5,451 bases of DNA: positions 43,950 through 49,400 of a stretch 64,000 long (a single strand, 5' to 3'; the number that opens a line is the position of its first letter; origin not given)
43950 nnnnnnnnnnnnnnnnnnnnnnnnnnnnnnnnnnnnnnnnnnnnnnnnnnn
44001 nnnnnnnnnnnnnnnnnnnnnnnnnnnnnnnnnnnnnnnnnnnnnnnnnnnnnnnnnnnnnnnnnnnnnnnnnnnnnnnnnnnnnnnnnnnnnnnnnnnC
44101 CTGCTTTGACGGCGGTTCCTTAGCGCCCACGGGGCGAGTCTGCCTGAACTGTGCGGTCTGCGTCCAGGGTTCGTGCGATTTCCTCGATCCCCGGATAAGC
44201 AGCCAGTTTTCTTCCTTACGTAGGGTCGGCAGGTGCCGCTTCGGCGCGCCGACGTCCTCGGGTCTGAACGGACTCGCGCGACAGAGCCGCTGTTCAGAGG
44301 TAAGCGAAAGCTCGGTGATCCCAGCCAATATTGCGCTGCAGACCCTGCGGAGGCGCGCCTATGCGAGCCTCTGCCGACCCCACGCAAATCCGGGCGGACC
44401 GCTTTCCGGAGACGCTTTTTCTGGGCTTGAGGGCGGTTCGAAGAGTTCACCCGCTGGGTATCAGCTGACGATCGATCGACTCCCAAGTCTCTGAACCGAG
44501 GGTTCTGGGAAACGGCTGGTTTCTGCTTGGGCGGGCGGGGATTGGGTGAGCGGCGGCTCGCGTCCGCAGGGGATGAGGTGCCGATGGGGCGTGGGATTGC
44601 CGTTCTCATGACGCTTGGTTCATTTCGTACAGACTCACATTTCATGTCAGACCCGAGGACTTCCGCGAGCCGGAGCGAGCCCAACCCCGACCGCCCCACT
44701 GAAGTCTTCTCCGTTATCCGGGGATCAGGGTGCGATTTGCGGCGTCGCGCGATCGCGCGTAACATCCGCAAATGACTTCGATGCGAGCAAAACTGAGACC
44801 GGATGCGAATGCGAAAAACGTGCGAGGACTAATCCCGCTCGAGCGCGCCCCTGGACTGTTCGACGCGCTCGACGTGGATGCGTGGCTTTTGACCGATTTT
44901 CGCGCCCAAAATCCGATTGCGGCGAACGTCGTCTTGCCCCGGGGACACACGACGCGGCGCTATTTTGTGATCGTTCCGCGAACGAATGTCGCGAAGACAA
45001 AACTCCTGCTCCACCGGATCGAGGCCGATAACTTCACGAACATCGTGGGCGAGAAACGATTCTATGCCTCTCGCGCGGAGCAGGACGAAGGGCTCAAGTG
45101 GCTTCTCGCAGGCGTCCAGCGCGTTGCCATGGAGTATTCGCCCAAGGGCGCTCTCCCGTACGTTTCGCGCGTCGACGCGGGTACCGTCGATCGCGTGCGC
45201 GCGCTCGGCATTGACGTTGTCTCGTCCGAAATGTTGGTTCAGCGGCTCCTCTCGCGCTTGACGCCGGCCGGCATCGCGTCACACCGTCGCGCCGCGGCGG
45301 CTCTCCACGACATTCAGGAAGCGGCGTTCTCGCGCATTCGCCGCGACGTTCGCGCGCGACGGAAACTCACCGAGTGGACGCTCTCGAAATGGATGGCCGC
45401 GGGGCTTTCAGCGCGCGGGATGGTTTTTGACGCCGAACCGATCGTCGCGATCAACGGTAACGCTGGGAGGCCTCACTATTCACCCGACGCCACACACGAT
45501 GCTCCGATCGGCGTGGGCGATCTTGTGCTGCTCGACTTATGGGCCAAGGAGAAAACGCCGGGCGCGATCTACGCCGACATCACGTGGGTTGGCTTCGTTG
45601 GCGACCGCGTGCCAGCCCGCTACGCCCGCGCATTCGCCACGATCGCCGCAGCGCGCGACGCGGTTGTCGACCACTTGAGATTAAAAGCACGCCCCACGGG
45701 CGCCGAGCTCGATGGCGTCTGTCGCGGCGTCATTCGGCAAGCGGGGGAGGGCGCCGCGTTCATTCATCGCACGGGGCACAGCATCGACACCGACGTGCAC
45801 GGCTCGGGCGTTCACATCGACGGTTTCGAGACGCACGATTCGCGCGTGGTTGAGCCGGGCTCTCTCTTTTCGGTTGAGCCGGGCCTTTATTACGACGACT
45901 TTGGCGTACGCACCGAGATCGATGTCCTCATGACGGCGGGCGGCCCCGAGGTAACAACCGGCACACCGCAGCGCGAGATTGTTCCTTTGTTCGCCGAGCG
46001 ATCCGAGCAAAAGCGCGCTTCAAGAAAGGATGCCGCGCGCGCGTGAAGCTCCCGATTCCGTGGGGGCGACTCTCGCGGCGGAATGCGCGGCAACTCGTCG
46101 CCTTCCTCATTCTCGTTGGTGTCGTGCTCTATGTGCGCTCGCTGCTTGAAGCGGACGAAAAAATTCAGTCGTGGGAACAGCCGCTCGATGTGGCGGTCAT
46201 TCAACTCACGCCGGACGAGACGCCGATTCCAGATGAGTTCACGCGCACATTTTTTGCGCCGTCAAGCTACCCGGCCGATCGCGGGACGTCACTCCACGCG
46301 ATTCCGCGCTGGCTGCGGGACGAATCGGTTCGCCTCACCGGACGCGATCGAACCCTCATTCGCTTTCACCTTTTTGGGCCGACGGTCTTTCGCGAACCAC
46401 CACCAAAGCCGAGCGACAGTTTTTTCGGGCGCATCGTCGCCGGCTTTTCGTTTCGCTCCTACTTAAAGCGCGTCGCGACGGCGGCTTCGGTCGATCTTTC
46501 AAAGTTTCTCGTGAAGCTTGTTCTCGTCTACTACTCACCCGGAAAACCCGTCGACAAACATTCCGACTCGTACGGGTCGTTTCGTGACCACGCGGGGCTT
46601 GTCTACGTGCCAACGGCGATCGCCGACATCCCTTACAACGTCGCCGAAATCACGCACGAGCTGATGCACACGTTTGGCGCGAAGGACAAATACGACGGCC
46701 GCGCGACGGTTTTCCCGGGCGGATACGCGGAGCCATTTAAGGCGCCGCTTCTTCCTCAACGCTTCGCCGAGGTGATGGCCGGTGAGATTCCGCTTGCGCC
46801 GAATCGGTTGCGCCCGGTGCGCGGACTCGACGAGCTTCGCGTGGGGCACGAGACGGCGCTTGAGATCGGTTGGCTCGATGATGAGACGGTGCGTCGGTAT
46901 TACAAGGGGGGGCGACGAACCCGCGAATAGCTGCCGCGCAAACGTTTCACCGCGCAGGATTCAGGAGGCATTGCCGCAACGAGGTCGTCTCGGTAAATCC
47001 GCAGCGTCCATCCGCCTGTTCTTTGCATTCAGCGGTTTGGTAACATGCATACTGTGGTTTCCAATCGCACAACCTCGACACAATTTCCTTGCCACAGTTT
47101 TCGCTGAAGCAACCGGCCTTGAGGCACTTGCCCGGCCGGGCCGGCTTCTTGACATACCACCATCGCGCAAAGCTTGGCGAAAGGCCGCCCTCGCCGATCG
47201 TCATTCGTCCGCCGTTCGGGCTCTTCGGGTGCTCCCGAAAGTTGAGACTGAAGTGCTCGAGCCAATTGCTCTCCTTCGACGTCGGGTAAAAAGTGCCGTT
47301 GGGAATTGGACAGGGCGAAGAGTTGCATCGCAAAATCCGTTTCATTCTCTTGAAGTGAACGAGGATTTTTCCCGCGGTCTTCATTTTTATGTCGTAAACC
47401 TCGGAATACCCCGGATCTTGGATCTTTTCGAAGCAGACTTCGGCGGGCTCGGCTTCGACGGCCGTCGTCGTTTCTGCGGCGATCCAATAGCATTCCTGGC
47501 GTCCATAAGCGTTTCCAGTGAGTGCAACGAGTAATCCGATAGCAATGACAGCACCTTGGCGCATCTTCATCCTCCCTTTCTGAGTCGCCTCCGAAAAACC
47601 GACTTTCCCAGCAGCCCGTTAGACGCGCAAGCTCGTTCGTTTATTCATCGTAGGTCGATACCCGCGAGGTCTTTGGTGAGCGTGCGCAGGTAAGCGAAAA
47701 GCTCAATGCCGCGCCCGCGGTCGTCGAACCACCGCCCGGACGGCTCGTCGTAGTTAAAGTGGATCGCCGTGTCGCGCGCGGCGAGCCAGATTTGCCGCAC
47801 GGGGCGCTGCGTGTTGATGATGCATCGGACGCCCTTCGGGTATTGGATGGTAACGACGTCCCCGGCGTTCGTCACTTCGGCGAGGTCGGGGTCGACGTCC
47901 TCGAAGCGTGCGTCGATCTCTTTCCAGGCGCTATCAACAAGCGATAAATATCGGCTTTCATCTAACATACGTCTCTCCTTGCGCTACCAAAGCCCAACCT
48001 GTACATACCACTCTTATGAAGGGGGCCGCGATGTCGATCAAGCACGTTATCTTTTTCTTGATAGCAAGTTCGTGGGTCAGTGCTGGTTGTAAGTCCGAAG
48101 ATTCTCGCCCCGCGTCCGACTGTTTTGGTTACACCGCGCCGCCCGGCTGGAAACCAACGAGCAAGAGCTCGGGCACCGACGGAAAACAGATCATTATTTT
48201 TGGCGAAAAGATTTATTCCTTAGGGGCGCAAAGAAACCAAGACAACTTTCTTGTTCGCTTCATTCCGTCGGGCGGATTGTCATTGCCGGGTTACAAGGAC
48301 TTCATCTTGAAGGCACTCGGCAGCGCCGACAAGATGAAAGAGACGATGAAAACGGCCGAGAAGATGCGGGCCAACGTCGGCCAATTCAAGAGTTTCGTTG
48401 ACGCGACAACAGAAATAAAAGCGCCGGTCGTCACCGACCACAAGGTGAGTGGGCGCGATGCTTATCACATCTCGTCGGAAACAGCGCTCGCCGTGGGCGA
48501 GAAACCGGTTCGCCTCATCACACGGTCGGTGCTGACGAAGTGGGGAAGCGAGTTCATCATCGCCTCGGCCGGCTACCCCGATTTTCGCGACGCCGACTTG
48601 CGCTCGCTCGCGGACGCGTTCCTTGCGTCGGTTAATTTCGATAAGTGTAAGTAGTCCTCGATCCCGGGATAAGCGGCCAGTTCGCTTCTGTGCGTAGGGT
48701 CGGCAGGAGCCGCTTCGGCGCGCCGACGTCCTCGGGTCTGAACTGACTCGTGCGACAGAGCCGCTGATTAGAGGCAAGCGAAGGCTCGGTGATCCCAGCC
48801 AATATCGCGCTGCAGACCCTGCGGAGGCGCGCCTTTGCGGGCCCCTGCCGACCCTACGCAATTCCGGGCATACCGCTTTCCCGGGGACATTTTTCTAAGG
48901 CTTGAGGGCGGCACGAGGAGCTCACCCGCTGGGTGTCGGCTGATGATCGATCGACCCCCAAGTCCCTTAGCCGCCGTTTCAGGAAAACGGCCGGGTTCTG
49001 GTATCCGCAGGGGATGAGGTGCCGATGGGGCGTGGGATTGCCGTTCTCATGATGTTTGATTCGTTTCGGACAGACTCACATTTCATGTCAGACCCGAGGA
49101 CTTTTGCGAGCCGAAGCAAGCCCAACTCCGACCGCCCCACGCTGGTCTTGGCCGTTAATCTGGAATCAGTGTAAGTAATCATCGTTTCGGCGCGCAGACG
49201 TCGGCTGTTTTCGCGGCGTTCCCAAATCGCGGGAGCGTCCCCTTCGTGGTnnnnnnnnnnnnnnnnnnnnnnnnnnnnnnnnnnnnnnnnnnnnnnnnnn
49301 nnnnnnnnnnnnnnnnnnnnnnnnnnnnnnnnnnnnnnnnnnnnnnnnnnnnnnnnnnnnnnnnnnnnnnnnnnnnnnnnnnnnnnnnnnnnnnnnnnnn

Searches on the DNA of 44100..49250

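Call 83: search_rna_families(source=window, start=44100, end=49250, threshold=evalue, max_evalue=1)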
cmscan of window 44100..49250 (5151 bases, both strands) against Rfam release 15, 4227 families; matches with E-value up to 1: 0.
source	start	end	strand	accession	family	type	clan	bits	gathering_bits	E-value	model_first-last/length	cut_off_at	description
